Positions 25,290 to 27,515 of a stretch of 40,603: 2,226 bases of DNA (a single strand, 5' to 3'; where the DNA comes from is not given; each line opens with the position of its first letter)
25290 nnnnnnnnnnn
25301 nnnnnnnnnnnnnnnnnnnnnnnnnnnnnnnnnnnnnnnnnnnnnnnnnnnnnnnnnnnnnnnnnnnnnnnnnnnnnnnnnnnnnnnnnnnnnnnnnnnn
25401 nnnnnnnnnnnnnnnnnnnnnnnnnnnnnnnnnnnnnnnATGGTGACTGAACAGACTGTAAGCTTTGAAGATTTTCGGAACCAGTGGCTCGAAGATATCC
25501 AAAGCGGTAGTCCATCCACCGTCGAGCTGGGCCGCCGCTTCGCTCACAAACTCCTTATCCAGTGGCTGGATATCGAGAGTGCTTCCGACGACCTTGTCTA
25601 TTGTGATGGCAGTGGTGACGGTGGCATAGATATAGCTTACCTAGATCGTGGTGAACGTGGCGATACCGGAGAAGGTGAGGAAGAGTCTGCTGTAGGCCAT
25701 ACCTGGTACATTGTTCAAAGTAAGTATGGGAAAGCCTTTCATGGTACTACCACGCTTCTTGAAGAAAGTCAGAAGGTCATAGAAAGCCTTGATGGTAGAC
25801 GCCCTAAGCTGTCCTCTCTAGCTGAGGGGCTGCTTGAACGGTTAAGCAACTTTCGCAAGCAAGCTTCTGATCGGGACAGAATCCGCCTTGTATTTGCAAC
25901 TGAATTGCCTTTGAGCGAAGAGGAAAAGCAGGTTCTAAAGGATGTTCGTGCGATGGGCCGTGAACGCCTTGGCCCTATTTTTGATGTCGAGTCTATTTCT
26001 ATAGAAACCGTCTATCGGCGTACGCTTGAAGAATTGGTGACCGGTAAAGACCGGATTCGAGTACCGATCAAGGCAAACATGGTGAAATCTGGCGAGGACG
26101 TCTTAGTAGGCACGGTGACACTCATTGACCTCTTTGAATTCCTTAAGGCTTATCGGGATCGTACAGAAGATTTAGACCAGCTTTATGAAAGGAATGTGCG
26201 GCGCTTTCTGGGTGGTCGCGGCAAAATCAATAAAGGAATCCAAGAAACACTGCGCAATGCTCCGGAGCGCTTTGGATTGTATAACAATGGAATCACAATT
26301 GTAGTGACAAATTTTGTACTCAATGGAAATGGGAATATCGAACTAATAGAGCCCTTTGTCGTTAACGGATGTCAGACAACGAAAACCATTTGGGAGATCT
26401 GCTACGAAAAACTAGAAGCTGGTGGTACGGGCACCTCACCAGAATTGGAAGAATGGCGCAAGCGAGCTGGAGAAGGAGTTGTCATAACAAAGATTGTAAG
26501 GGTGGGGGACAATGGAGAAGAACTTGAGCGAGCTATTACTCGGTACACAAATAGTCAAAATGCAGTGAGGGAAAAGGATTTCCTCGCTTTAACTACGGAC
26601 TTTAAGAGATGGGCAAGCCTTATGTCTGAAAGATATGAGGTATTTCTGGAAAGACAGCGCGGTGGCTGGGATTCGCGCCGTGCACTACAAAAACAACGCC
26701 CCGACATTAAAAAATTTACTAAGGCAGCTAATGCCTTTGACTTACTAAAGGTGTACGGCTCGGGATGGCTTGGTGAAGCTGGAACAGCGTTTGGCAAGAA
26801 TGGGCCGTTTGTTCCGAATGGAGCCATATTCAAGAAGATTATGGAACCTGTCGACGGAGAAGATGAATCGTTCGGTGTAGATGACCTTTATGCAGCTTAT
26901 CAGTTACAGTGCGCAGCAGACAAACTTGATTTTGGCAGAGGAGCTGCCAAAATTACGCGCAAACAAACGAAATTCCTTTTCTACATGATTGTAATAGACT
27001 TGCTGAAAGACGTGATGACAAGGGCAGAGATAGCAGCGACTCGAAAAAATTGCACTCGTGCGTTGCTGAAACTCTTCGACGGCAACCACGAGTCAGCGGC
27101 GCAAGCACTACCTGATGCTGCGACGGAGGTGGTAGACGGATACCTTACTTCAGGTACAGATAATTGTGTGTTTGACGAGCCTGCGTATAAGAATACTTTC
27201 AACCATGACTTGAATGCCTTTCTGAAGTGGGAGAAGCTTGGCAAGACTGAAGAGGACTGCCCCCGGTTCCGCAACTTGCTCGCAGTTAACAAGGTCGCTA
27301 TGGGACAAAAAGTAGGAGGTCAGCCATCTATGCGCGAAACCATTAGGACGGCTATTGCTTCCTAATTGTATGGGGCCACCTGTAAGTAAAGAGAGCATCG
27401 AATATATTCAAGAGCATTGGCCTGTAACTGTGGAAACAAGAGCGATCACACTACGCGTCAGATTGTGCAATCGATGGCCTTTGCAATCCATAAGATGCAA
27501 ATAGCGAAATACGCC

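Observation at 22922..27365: Translationally coupled type-IIG-like methyltransferase and AIPR protein: candidate two-gene defence cassette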

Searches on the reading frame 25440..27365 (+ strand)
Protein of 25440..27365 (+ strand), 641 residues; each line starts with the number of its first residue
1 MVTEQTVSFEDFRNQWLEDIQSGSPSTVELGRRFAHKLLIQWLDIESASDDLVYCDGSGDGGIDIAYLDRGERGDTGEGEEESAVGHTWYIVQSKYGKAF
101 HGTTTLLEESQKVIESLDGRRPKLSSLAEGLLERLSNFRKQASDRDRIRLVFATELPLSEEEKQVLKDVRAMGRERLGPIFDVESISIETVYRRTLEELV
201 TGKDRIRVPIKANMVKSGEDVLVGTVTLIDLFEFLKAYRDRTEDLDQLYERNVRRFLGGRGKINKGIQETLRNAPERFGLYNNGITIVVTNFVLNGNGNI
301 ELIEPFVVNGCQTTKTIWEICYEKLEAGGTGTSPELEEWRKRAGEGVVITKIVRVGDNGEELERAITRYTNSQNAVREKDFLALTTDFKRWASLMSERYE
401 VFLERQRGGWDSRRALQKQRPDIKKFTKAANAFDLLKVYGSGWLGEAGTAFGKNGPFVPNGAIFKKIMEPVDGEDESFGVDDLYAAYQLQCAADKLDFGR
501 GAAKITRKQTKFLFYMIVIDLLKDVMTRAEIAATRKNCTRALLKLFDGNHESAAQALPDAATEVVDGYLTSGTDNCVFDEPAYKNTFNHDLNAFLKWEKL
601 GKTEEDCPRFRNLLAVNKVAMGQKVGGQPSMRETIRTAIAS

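Call 6: search_protein_families(library=pfam, proteins=[window:25440-27365:+], max_evalue=0.01)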
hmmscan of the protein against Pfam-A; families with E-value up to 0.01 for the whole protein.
window:25440-27365:+ (641 aa): 1 family
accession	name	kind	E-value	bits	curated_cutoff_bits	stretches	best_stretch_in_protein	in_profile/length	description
PF10592.14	AIPR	-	5.3e-43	148.3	25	1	249-496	1-244/308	AIPR protein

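Call 7: search_protein_families(library=padloc, proteins=[window:25440-27365:+], max_evalue=0.01)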
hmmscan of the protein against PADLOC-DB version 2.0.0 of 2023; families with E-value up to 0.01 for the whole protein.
window:25440-27365:+ (641 aa): 2 families
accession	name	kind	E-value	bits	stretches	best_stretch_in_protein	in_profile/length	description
PDLC02357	AbiU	-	7e-35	119.2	1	33-424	27-396/537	AbiU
PDLC02207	MzaE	-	4.4e-14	50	1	247-382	243-373/598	-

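Call 35: find_homologous_proteins(query=window:25440-27362:+, max_evalue=1e-10)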
Query window:25440-27362:+ (641 aa): 1633 proteins with E <= 1e-10 among 8000 candidates; the best 120 are listed.
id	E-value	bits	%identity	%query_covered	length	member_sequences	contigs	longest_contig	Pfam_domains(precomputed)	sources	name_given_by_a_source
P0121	0.0e+0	1452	100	100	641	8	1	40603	PF10592.15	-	-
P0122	0.0e+0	1273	86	100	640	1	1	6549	PF10592.15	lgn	-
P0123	0.0e+0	1263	86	100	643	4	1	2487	PF10592.15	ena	-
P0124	0.0e+0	1259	85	100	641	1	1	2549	PF10592.15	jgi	jgi:hypothetical protein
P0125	0.0e+0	1231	84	100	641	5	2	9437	PF10592.15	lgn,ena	-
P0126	0.0e+0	1228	84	100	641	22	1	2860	PF10592.15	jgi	-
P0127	0.0e+0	1222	84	100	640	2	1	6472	PF10592.15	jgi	-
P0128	0.0e+0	1190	81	100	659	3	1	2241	PF10592.15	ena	-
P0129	0.0e+0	1156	77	100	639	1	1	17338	PF10592.15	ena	-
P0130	0.0e+0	1149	77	100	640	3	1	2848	PF10592.15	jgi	-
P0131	0.0e+0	1145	76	100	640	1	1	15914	PF10592.15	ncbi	-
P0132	0.0e+0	1103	76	99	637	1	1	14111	PF10592.15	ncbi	ncbi:hypothetical protein ES707_04904 [subsurface metagenome]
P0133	0.0e+0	1022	70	99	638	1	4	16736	PF10592.15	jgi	jgi:hypothetical protein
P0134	9.4e-296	1000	68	100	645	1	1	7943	PF10592.15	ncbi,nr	ncbi:MAG: AIPR family protein [Chloroflexota bacterium]|nr:AIPR family protein [Chloroflexota bacter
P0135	1.9e-295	999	78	87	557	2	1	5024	PF10592.15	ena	-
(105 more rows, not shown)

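Call 37: find_related_loci(query=A2, collection=metagenome_contigs, flank=10000)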
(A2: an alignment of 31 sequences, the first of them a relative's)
Query A2 (641 aa) in metagenome_contigs; peptide patterns used: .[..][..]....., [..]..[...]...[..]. (x = any residue, [..] = any of these).
350 stretches matched a pattern; 316 encode a relative of the query (tblastn E <= 1e-3); the best 80 are kept; 80 distinct loci.
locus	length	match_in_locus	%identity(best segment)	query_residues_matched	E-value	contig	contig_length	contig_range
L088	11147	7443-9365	93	1-641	0e+0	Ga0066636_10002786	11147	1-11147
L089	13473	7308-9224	91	2-641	0e+0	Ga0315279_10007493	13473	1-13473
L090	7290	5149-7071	87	1-641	0e+0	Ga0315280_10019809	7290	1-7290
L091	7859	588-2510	86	1-641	0e+0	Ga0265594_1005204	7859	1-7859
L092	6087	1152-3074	86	1-641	0e+0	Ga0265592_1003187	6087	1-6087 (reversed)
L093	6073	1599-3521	85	1-641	0e+0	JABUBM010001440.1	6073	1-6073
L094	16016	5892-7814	83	1-641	0e+0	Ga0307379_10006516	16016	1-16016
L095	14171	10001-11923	83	1-641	0e+0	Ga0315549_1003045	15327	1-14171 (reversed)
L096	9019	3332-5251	84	1-641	0e+0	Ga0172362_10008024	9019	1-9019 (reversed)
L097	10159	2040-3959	84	1-641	0e+0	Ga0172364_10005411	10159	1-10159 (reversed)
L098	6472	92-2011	84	1-641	0e+0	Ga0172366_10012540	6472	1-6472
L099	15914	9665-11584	76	1-641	0e+0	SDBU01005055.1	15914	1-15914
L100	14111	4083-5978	76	7-639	0e+0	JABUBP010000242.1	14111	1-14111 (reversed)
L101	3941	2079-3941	70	1-622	0e+0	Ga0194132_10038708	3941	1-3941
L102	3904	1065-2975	67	1-641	0e+0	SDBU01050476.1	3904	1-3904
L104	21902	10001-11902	65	4-639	0e+0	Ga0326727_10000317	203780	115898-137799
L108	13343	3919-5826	64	1-635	0e+0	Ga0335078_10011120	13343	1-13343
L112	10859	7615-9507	63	4-639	0e+0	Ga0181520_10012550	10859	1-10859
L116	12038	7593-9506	62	1-641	0e+0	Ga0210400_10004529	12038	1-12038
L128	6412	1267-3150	58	5-639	0e+0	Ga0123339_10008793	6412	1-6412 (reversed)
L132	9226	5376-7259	57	1-633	0e+0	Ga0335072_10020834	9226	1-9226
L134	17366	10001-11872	57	7-639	0e+0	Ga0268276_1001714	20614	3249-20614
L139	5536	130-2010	56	4-639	0e+0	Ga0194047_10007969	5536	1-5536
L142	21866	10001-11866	57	1-635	0e+0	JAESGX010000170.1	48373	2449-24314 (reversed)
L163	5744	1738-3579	54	4-628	0e+0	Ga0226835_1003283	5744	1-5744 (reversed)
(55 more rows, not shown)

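Call 41: search_protein_families(library=pfam, proteins=[L099:7134-9575:+, L100:2619-4049:+, L101:144-1865:+, L108:1662-3893:+, L112:4817-7498:+, L116:5970-7364:+, L128:2-1198:+, L132:4095-5279:+, L134:6167-9862:+, L163:24-1700:+], max_evalue=0.001)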
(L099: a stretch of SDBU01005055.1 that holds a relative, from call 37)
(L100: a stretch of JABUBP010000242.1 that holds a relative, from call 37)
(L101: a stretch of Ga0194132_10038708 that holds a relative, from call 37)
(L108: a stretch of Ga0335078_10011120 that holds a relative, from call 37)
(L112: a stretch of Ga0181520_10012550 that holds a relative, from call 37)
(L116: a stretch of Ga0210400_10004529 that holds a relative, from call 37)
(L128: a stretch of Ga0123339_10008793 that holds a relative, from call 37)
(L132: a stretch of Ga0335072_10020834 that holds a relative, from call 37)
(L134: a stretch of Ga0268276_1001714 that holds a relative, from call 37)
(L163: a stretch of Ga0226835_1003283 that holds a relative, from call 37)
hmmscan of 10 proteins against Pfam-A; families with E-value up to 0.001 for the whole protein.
L099:7134-9575:+ (814 aa): 2 families
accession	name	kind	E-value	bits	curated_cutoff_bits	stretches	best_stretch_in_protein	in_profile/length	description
PF00521.26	DNA_topoisoIV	-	1.6e-168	561.5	31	1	30-470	1-431/432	DNA gyrase/topoisomerase IV, subunit A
PF03989.18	DNA_gyraseA_C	-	1.8e-58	194.2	27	6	710-756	3-48/48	DNA gyrase C-terminal domain, beta-propeller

L100:2619-4049:+ (477 aa): 6 families
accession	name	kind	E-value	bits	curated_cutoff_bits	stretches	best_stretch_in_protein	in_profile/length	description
PF02463.25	SMC_N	-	2.1e-10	40.9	40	1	3-50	2-49/220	RecF/RecN/SMC N terminal domain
PF13175.12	AAA_15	-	2.5e-10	41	32.1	1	1-52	1-50/374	AAA ATPase domain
PF13476.12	AAA_23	-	1.2e-09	39.5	27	1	5-75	1-64/201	AAA domain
PF13555.12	AAA_29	-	1.2e-06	28.6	27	1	4-53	2-50/61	P-loop containing region of AAA domain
PF13304.12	AAA_21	-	6.2e-05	23.6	27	1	30-50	4-24/304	AAA domain, putative AbiEii toxin, Type IV TA system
PF00005.33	ABC_tran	-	0.00037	21.5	25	0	19-47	5-33/137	ABC transporter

L101:144-1865:+ (574 aa): 2 families
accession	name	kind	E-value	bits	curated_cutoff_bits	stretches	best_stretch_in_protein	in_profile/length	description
PF02129.25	Peptidase_S15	-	1.9e-65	221.6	23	1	27-287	1-260/262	X-Pro dipeptidyl-peptidase (S15 family)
PF08530.16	PepX_C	-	1.5e-48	166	22.5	1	325-566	1-216/217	X-Pro dipeptidyl-peptidase C-terminal non-catalytic domain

L108:1662-3893:+ (744 aa): 3 families
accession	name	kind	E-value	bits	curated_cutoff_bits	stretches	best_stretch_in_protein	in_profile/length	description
PF02384.22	N6_Mtase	-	8.5e-12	45.4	20.4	1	25-72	20-67/311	N-6 DNA Methylase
PF07669.17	Eco57I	-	1.8e-09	38.3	25.3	1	91-344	1-148/171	Eco57I restriction-modification methylase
PF20473.4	MmeI_Mtase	-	0.00026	20.7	27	0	51-109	19-81/259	MmeI, DNA-methyltransferase domain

L112:4817-7498:+ (894 aa): 5 families
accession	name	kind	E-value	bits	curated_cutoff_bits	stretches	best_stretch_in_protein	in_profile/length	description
PF13514.12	AAA_27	-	5.9e-05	23.2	22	1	1-50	1-52/206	AAA domain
PF13175.12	AAA_15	-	0.00011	22.4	32.1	1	1-45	1-44/374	AAA ATPase domain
PF13555.12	AAA_29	-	0.00012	22.2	27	1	24-52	22-50/61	P-loop containing region of AAA domain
PF09818.15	ABC_ATPase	-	0.00022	20.8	23.2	1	18-51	73-106/283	P-loop domain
PF13476.12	AAA_23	-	0.00044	21.4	27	1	23-341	18-199/201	AAA domain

L116:5970-7364:+ (465 aa): 2 families
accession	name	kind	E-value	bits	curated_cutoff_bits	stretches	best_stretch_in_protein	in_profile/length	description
PF04095.22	NAPRTase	-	1.4e-58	198.9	20.8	1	175-446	1-238/239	Nicotinate phosphoribosyltransferase (NAPRTase) family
PF18127.6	NAMPT_N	-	4.7e-39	133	25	1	8-104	1-98/98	Nicotinamide phosphoribosyltransferase, N-terminal domain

L128:2-1198:+ (399 aa): 0 families

L132:4095-5279:+ (395 aa): 1 family
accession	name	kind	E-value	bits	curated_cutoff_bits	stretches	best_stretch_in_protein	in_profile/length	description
PF07157.17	DNA_circ_N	-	7.6e-21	74.8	21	1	10-93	6-88/88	DNA circularisation protein N-terminus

L134:6167-9862:+ (1232 aa): 4 families
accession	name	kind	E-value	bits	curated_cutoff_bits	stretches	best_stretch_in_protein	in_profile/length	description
PF07669.17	Eco57I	-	1.2e-33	117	25.3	1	590-835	1-171/171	Eco57I restriction-modification methylase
PF12950.13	TaqI_C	-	1.1e-19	71.2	26.5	1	962-1121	2-118/118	TaqI-like C-terminal specificity domain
PF02384.22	N6_Mtase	-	1.1e-10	41.8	20.4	0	417-458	3-40/311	N-6 DNA Methylase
PF14335.11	DUF4391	-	3.1e-05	24.4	29.9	1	46-154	66-163/232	Domain of unknown function (DUF4391)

L163:24-1700:+ (559 aa): 3 families
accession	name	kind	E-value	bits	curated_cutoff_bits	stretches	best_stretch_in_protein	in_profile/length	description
PF07669.17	Eco57I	-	2.5e-10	41.1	25.3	1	57-152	69-148/171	Eco57I restriction-modification methylase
PF02384.22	N6_Mtase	-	2.3e-05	24.3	20.4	1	57-252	114-296/311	N-6 DNA Methylase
PF20473.4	MmeI_Mtase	-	0.00048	19.8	27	1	67-147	135-208/259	MmeI, DNA-methyltransferase domain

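Call 44: search_solved_structures(query=A2, max_evalue=1, show_alignments=2)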
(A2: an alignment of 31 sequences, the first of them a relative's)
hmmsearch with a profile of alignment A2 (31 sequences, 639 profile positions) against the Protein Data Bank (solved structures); distinct sequences matched with E-value up to 1: 0.

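Call 46: search_protein_families(library=ncbifam, proteins=[window:25440-27362:+], max_evalue=0.001)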
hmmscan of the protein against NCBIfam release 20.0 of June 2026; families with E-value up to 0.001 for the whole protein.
window:25440-27362:+ (641 aa): 1 family
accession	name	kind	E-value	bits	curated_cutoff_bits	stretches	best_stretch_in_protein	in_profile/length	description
NF041935.1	MzaE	equivalog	8.8e-18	64.1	1050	1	247-383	242-373/593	MZA anti-phage system associated AIPR family protein MzaE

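Call 53: predict_structure(alignment_id=A2)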
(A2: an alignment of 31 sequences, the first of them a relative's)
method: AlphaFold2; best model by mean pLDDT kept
length: 641 residues; sequences in the alignment: 31
mean_pLDDT: 79.9   pTM: 0.46
mean pLDDT of the five models: 79.9, 78.6, 78.6, 77.4, 77.2
residues with pLDDT >= 90: 178; 70-90: 334; 50-70: 78; < 50: 51
segments of 3 or more residues with pLDDT < 50: 1-5, 73-83, 201-203, 253-261, 359-363, 365-380
pLDDT, mean of each block of 10 residues (from residue 1): 57 85 80 86 72 70 81 46 69 68 78 81 60 83 87 85 87 88 88 69 72 83 88 91 77 44 66 80 75 87 83 83 72 80 87 67 48 42 62 90 70 75 85 90 90 75 81 70 95 92 88 96 94 92 91 92 96 93 93 89 90 95 87 93 82
secondary structure, 60 per line:
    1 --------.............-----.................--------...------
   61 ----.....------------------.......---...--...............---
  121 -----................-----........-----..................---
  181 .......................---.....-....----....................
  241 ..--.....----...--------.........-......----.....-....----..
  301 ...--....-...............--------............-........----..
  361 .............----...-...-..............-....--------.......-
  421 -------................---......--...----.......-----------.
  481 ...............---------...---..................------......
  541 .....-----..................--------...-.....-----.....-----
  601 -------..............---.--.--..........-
elements in order: H9-21 H27-43 E52-54 E65-69 E88-94 H103-117 H126-141 E147-154 H160-177 E181-187 H188-203 E207-211 E213-216 E221-227 H228-242 H245-249 H265-273 H275-280 E285-289 E291-294 E299-303 E306-309 H311-325 H334-345 E347-354 H359-373 H386-399 E401-404 H413-419 E428-431 H432-443 H447-452 H462-468 H480-495 H511-528 H535-545 H551-568 H581-585 H591-595 H608-621 H631-640

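Call 57: fold_search(model_id=the predicted structure, library=pdb)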
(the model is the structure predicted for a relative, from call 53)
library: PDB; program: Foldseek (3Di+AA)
matches with E <= 10: 408; with E <= 0.001: 0
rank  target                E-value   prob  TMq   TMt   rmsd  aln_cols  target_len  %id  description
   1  6w6h_B                1.6e-01  0.10  0.08  0.08  26.3       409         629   12  The Mycobacterium tuberculosis ClpB disaggregase hexamer structure in conformation II in the presence of DnaK chaperon (released 2021-05-26)
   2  3gl1_A                2.6e-01  0.13  0.09  0.14  24.3       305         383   11  Crystal structure of ATPase domain of Ssb1 chaperone, a member of the HSP70 family, from Saccharomyces cerevisiae (released 2009-03-24)
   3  4ac9_D                3.3e-01  0.44  0.09  0.12  15.4       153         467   14  CRYSTAL STRUCTURE OF TRANSLATION ELONGATION FACTOR SELB FROM METHANOCOCCUS MARIPALUDIS IN COMPLEX WITH GDP (released 2012-08-22)
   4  6ulg_F                3.3e-01  0.28  0.12  0.23  14.6       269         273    9  Cryo-EM structure of the FLCN-FNIP2-Rag-Ragulator complex (released 2019-11-20)
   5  3cw2_B                3.8e-01  0.25  0.08  0.12  13.2       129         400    9  Crystal structure of the intact archaeal translation initiation factor 2 from Sulfolobus solfataricus . (released 2009-01-06)
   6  2vdl_B                3.8e-01  0.21  0.06  0.08  11.4        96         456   17  Re-refinement of Integrin AlphaIIbBeta3 Headpiece (released 2008-09-02)
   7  7nwl_B                4.0e-01  0.23  0.05  0.07  11.5        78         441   17  Cryo-EM structure of human integrin alpha5beta1 (open form) in complex with fibronectin and TS2/16 Fv-clasp (released 2021-06-02)
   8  5dsz_B                4.0e-01  0.13  0.08  0.11  17.1       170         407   10  Gamma-subunit of the translation initiation factor 2 from S. solfataricus (released 2016-08-24)
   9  2vdk_B                4.2e-01  0.20  0.06  0.08  11.4        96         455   17  Re-refinement of Integrin AlphaIIbBeta3 Headpiece (released 2008-09-02)
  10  2ziw_A                4.4e-01  0.25  0.09  0.17  12.0       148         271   14  Crystal structure of the Mus81-Eme1 complex (released 2008-04-29)
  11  9dao_B                4.8e-01  0.13  0.06  0.09  12.9        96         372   18  AlphaIIbbeta3 in fully-extended conformation in complex with R6H8 Fab (released 2025-04-09)
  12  4zqu_A                5.1e-01  0.54  0.10  0.35   6.4       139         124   12  CdiA-CT/CdiI toxin and immunity complex from Yersinia pseudotuberculosis (released 2015-10-28)
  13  9hvf_D                5.3e-01  0.25  0.08  0.11  12.4       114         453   12  Native human PPP1R15B-P-eIF2-eIF2B complex (released 2025-11-19)
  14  4psa                  5.6e-01  0.09  0.07  0.12  16.8       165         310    8  Mycobacterium tuberculosis RecA glycerol bound low temperature structure IIC-N1 (released 2015-03-18)
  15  6lk0                  5.8e-01  0.16  0.08  0.12  13.9       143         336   11  Crystal structure of human wild type TRIP13 (released 2020-01-22)
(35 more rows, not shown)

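Call 59: search_protein_families(library=pfam, proteins=[L142:10013-10720:+], max_evalue=10)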
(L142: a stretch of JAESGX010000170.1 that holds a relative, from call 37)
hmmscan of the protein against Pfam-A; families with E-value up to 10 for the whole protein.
L142:10013-10720:+ (236 aa): 0 families
